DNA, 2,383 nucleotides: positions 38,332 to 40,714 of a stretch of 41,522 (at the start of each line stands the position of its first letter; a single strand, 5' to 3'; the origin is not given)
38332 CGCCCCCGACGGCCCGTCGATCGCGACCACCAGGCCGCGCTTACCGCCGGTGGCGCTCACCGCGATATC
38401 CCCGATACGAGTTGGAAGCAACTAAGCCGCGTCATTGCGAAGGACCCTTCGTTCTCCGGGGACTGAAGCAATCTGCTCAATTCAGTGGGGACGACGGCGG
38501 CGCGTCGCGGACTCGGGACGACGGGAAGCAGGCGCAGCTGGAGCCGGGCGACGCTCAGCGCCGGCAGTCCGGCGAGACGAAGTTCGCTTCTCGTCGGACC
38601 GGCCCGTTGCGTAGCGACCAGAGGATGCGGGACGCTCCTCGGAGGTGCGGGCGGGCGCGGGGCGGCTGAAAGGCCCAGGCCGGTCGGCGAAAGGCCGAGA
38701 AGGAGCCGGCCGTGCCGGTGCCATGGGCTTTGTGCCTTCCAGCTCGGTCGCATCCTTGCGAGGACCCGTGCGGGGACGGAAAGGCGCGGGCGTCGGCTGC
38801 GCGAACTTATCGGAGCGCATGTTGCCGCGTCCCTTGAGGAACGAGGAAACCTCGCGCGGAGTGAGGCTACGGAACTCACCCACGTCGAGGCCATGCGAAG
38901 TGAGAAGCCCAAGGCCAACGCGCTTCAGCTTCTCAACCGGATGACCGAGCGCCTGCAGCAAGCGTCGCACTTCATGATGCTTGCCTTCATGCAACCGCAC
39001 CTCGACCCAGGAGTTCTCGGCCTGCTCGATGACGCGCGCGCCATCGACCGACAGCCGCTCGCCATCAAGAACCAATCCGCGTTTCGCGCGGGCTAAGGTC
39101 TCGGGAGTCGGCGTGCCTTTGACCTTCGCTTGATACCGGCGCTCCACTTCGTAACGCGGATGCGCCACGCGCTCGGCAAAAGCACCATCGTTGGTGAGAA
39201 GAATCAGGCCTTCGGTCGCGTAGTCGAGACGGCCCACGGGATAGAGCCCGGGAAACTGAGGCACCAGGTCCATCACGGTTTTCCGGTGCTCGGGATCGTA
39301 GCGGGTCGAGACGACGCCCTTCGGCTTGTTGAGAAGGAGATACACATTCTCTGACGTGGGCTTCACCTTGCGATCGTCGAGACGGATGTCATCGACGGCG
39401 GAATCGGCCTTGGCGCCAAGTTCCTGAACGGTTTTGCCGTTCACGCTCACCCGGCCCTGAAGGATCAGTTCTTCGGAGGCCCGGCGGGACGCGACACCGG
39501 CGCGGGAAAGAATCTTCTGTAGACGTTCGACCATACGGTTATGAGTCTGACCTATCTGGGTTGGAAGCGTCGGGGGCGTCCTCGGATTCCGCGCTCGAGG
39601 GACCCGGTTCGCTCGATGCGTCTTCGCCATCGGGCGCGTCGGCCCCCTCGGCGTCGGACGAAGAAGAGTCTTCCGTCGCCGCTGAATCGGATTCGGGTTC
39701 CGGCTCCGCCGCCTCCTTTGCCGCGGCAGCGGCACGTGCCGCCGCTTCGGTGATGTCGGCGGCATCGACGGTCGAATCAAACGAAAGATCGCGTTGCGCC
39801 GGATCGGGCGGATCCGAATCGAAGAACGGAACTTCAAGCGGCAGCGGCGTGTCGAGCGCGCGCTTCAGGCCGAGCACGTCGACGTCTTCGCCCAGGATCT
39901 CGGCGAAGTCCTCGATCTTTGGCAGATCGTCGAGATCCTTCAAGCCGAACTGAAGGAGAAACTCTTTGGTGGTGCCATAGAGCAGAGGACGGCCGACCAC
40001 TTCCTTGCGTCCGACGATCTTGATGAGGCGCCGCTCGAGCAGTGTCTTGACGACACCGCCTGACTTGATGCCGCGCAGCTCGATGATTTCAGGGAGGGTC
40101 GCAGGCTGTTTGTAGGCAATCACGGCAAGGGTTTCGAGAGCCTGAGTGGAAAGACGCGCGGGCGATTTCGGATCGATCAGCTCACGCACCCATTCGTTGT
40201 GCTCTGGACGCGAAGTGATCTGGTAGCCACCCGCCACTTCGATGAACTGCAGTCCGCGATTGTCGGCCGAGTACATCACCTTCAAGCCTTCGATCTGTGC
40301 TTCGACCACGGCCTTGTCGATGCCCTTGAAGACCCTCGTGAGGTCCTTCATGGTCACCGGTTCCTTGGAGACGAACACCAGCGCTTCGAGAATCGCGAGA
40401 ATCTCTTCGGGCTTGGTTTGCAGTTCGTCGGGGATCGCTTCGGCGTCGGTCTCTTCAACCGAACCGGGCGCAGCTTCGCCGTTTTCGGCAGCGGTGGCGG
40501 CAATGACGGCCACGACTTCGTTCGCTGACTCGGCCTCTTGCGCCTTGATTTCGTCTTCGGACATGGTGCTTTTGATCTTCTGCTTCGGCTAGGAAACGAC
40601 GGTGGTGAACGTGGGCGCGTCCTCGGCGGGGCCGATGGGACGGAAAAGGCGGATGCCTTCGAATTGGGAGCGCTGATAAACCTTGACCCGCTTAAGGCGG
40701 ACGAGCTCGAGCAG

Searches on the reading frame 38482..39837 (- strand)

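Call 18: search_protein_families(library=pfam, proteins=[window:38482-39837:-], max_evalue=0.001)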
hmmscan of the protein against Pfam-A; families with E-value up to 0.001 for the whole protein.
window:38482-39837:- (451 aa): 2 families
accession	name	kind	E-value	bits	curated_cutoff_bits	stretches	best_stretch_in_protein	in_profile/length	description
PF00849.27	PseudoU_synth_2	-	9.2e-24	84.8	26.8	1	166-296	2-152/152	RNA pseudouridylate synthase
PF01479.30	S4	-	1.1e-11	44.7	22.8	1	104-141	1-39/48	S4 domain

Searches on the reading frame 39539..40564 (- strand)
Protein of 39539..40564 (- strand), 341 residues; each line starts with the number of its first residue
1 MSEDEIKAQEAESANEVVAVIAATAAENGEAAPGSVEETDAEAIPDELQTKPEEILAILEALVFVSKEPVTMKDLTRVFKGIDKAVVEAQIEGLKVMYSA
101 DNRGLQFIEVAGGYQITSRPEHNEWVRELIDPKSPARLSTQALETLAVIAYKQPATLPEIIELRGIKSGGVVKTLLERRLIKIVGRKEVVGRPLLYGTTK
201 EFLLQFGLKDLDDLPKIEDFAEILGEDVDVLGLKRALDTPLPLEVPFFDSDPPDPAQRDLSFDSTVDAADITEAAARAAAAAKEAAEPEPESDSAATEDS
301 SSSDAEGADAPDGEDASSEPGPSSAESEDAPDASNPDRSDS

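Call 18: search_protein_families(library=pfam, proteins=[window:39539-40564:-], max_evalue=0.001)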
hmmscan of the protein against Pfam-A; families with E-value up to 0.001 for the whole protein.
window:39539-40564:- (341 aa): 1 family
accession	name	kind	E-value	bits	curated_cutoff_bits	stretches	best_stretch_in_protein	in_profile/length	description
PF04079.22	SMC_ScpB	-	1e-51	175.1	27.4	1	57-217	1-160/160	Segregation and condensation complex subunit ScpB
